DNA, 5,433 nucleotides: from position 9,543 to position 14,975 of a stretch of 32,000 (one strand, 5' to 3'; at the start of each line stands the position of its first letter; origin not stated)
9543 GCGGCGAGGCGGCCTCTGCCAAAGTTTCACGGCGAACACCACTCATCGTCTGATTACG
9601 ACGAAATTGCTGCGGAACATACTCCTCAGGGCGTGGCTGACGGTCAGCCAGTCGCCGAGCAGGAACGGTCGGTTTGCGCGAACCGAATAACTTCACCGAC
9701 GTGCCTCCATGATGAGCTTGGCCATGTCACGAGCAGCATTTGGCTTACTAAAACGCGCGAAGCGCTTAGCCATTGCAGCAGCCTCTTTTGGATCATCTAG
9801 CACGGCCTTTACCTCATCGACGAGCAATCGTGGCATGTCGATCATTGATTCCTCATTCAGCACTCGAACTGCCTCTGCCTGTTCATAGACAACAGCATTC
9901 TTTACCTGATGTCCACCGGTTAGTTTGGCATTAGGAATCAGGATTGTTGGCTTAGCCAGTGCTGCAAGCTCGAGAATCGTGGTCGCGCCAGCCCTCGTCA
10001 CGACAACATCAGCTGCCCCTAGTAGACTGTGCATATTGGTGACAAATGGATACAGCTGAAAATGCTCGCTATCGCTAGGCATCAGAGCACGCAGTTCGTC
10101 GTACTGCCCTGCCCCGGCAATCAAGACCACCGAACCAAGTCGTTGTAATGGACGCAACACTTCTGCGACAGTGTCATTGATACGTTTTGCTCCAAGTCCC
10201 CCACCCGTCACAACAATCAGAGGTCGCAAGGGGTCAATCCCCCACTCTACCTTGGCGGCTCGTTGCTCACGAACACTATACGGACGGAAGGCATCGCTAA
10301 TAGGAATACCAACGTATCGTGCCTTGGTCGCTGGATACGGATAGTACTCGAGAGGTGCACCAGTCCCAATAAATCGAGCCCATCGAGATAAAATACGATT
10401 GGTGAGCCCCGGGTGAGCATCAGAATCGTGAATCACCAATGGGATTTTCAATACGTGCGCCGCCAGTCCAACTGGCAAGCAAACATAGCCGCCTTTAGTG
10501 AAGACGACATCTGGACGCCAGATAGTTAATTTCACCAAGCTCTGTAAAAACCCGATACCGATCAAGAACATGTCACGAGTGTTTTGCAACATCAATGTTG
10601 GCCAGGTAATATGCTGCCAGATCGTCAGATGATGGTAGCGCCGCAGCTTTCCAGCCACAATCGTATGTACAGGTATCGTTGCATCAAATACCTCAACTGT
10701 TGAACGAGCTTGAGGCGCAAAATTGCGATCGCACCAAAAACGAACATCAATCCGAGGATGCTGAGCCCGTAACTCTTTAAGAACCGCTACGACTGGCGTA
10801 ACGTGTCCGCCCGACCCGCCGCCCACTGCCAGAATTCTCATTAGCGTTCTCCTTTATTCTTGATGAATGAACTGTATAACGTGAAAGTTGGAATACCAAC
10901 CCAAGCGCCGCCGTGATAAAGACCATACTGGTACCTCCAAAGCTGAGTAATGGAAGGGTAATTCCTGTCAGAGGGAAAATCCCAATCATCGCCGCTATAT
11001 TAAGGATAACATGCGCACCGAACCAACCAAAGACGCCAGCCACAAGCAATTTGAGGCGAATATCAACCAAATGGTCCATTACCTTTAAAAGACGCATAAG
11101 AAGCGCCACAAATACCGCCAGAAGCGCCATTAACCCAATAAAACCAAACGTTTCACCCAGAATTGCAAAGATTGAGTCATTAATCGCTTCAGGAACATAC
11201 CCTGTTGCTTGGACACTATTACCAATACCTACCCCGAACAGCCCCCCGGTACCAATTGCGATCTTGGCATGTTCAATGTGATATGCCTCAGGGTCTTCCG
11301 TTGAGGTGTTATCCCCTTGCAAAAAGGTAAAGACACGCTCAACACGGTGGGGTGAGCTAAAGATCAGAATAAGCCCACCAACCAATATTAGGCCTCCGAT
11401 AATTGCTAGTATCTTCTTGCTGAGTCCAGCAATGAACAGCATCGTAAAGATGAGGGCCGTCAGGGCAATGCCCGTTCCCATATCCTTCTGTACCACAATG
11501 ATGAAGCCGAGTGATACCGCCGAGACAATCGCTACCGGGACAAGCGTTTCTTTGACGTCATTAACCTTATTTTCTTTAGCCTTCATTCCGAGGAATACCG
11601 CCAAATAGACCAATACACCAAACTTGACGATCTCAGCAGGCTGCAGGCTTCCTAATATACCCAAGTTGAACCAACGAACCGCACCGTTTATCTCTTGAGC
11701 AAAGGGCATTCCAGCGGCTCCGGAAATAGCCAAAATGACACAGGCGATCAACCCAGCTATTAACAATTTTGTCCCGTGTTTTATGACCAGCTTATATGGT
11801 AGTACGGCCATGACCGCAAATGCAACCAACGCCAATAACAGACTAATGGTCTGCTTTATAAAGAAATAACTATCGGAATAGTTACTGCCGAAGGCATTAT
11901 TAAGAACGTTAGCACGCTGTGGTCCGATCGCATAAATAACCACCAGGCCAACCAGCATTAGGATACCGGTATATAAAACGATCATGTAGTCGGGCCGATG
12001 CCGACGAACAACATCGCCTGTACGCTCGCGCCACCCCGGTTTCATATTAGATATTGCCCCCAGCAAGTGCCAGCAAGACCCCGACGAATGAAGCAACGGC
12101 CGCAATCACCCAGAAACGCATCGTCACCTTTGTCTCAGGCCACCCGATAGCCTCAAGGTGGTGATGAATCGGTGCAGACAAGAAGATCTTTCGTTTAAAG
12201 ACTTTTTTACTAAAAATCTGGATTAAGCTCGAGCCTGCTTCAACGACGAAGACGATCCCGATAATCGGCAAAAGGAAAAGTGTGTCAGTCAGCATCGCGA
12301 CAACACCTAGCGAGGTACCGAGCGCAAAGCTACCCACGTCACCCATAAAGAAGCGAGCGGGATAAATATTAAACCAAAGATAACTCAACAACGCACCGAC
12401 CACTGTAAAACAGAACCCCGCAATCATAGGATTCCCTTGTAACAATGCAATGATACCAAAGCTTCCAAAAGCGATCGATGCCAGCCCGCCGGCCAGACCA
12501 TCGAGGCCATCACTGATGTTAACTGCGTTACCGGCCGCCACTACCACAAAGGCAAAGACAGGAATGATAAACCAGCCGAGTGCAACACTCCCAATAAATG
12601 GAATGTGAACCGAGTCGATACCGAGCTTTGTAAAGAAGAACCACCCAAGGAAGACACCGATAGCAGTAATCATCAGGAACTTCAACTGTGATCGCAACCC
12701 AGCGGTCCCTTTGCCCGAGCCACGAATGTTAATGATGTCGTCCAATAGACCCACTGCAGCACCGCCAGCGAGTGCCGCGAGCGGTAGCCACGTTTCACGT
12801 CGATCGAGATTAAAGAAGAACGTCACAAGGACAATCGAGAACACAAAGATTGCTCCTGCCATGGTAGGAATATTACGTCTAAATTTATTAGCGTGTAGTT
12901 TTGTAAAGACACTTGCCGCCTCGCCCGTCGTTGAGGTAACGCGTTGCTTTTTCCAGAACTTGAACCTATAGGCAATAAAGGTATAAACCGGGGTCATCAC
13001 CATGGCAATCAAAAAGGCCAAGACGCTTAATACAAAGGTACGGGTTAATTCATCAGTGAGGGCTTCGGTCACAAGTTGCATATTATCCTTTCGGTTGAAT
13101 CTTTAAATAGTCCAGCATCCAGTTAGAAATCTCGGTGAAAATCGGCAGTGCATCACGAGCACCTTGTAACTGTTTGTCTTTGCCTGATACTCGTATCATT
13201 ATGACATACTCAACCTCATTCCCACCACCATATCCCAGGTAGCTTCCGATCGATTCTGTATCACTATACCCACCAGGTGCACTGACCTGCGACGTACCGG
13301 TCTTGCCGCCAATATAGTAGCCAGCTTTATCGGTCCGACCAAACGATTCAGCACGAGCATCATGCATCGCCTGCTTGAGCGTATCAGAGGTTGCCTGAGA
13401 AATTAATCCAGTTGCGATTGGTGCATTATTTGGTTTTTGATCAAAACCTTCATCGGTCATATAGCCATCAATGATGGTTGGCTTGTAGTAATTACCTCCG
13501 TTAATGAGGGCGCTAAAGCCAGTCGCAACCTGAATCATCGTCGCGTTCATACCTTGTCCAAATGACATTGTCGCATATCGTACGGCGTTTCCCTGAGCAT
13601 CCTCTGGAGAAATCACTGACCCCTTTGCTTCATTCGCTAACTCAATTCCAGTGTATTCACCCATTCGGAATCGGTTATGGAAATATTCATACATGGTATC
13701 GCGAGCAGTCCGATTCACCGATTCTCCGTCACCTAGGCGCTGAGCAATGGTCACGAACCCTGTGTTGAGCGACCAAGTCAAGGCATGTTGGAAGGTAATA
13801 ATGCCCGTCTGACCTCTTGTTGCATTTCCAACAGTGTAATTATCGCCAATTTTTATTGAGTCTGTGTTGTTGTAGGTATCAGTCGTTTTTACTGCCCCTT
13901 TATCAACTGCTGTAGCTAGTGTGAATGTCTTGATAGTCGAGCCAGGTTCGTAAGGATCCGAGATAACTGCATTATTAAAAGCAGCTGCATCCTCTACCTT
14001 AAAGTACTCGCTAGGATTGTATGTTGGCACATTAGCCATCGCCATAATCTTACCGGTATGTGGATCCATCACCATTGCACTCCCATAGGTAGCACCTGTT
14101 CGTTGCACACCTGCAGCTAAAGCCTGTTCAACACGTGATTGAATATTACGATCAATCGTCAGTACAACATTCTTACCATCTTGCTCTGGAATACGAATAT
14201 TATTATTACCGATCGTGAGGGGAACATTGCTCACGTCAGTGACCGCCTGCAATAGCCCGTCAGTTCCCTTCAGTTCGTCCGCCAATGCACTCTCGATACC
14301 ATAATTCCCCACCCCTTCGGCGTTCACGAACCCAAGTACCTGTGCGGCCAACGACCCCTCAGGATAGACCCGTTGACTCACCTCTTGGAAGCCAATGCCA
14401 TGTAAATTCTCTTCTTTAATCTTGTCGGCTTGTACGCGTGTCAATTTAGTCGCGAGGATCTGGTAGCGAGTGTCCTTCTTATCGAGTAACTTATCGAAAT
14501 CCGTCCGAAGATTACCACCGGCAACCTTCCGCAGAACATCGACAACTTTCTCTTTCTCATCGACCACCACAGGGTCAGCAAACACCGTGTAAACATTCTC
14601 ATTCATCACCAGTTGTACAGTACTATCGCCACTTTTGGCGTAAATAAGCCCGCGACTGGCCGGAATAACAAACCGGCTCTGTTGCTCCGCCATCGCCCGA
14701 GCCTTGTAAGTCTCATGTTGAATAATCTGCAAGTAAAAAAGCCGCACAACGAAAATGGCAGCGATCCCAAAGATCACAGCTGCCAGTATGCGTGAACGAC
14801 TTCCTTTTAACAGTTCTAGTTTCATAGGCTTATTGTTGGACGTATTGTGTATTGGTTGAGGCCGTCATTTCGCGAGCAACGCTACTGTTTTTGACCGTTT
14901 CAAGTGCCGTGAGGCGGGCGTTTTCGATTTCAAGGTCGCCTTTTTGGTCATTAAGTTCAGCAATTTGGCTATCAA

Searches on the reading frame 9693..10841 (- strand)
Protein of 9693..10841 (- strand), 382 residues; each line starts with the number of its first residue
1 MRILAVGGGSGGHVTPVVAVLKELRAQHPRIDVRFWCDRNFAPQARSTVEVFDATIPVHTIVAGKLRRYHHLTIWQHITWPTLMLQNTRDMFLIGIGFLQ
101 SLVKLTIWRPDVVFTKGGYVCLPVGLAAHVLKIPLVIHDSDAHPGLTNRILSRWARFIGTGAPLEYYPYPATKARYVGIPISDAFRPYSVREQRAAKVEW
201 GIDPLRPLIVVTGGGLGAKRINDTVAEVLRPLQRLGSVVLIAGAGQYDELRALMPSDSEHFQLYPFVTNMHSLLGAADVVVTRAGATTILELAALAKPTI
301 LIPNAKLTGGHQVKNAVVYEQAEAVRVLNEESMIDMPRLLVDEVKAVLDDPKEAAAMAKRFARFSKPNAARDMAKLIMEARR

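Call 6: search_protein_families(library=pfam, proteins=[window:9693-10841:-], max_evalue=0.001)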
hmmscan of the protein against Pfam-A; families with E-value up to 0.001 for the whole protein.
window:9693-10841:- (382 aa): 2 families
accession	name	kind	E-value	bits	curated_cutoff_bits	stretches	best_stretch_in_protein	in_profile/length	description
PF04101.22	Glyco_tran_28_C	-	8.4e-32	110.9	22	1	209-371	2-164/166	Glycosyltransferase family 28 C-terminal domain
PF03033.26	Glyco_transf_28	-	4.1e-23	82.4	26.2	1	3-156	1-135/139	Glycosyltransferase family 28 N-terminal domain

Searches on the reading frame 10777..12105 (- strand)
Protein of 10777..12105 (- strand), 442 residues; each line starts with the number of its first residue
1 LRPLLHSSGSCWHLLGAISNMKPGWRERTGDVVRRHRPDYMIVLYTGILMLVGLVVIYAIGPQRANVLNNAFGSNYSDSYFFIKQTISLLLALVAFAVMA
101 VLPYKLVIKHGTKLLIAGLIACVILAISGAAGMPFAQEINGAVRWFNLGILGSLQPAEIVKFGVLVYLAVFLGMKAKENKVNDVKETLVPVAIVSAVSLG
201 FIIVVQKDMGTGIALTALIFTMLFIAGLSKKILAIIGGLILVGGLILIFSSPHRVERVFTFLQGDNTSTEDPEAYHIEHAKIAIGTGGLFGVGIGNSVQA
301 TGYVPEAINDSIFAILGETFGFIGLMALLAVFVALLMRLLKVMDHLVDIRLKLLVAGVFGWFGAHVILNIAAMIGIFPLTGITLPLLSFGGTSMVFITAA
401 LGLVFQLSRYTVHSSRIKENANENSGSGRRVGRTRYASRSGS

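Call 6: search_protein_families(library=pfam, proteins=[window:10777-12105:-], max_evalue=0.001)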
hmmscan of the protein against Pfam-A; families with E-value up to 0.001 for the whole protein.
window:10777-12105:- (442 aa): 1 family
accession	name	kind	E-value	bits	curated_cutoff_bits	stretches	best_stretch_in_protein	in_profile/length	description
PF01098.24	FTSW_RODA_SPOVE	-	1.2e-74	251.9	26.4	1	42-411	4-354/356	Cell cycle protein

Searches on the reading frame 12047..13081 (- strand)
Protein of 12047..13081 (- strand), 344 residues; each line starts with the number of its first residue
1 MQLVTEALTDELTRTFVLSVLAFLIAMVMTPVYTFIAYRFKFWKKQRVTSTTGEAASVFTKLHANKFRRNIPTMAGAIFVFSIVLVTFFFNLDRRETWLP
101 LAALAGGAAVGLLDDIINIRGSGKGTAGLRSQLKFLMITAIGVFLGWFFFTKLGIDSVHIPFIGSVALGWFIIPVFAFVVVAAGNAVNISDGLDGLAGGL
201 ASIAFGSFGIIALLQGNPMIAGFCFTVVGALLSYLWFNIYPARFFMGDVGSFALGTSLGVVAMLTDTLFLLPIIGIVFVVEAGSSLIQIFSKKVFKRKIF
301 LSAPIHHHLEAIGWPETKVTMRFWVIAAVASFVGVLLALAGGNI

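Call 6: search_protein_families(library=pfam, proteins=[window:12047-13081:-], max_evalue=0.001)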
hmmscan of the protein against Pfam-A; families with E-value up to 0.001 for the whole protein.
window:12047-13081:- (344 aa): 1 family
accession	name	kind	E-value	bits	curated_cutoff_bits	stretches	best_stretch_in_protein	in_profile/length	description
PF00953.26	Glycos_transf_4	-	2.7e-31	109.1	27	1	101-264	5-158/160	Glycosyl transferase family 4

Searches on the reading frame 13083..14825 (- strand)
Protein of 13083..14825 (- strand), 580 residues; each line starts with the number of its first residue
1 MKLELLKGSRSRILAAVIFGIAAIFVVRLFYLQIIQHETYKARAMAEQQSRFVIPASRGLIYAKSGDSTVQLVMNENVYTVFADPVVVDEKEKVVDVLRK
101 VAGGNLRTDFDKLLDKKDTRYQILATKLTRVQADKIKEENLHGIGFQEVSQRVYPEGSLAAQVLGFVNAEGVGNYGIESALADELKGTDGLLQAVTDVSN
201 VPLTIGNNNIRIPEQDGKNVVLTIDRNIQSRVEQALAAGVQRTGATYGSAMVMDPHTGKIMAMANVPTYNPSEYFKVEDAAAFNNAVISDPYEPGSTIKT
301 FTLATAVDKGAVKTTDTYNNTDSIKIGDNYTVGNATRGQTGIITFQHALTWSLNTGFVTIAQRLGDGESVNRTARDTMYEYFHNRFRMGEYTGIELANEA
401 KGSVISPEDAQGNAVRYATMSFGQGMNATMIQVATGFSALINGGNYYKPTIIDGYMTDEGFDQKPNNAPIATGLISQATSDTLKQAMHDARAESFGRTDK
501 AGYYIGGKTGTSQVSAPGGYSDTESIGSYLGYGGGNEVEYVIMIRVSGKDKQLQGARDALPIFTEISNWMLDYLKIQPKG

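Call 7: search_protein_families(library=pfam, proteins=[window:13083-14825:-], max_evalue=0.001)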
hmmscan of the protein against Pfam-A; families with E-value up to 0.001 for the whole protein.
window:13083-14825:- (580 aa): 3 families
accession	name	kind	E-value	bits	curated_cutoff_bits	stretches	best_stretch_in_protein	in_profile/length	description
PF00905.27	Transpeptidase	-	1.7e-53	182.2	22.1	1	248-566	1-297/299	Penicillin binding protein transpeptidase domain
PF03717.20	PBP_dimer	-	9.6e-15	55.9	24.4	1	54-201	2-174/180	Penicillin-binding Protein dimerisation domain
PF21922.1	PBP_dimer_2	-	6e-05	23.7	27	1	151-190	24-62/83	Penicillin binding protein A dimerisation domain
